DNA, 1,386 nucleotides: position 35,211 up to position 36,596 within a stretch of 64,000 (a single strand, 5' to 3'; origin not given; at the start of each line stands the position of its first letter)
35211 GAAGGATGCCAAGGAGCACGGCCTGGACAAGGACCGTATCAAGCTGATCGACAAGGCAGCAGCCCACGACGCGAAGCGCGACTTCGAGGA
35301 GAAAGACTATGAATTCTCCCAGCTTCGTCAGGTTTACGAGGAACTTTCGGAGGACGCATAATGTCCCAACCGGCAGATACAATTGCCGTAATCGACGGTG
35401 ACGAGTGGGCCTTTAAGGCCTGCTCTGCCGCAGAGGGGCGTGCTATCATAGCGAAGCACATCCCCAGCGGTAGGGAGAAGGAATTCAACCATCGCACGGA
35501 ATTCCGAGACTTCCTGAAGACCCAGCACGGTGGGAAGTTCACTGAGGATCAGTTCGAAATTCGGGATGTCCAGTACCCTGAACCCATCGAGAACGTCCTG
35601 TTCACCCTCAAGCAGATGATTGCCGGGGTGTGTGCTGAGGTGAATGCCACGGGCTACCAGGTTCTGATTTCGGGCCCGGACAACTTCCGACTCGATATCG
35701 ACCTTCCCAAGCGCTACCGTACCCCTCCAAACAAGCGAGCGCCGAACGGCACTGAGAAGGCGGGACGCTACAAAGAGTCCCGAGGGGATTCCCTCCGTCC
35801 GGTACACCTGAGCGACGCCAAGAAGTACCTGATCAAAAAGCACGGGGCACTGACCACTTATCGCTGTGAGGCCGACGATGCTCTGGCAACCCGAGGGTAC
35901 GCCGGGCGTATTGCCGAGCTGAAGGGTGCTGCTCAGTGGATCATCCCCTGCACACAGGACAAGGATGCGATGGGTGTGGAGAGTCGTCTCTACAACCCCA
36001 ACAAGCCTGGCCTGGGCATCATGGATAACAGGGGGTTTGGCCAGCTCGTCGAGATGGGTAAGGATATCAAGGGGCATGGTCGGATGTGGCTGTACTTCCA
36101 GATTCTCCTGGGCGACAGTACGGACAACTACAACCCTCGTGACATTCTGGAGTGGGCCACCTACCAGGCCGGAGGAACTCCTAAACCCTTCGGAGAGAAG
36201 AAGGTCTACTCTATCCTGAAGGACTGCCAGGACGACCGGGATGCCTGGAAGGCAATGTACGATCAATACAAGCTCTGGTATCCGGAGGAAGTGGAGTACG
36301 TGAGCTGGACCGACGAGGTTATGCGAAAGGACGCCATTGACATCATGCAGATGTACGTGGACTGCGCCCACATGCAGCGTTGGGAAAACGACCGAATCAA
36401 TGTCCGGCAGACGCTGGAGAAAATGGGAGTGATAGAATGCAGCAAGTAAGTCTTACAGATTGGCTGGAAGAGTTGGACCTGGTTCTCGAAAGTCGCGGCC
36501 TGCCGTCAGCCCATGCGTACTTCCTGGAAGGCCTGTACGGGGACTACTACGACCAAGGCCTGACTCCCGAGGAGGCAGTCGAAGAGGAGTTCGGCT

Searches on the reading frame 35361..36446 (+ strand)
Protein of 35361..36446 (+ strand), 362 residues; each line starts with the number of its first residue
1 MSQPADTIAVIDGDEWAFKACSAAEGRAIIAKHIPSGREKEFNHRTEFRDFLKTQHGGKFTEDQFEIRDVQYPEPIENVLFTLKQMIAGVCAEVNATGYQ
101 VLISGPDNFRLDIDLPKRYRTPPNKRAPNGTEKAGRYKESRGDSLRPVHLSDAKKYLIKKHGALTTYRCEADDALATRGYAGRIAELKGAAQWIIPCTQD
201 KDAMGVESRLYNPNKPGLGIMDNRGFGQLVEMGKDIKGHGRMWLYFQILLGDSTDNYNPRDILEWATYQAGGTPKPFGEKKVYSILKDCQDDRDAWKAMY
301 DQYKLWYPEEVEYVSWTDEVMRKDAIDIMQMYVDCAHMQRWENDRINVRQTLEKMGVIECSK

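Call 37: search_protein_families(library=pfam, proteins=[window:35361-36446:+], max_evalue=0.01)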
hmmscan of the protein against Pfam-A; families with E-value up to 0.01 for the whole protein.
window:35361-36446:+ (362 aa): 0 families

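Call 64: search_protein_families(library=phrogs, proteins=[window:35361-36446:+], max_evalue=0.001)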
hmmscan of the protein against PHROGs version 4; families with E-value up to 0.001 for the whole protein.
window:35361-36446:+ (362 aa): 1 family
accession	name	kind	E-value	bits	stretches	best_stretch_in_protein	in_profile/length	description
phrog_107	-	DNA, RNA and nucleotide metabolism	1.6e-61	210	1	3-357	116-378/542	exonuclease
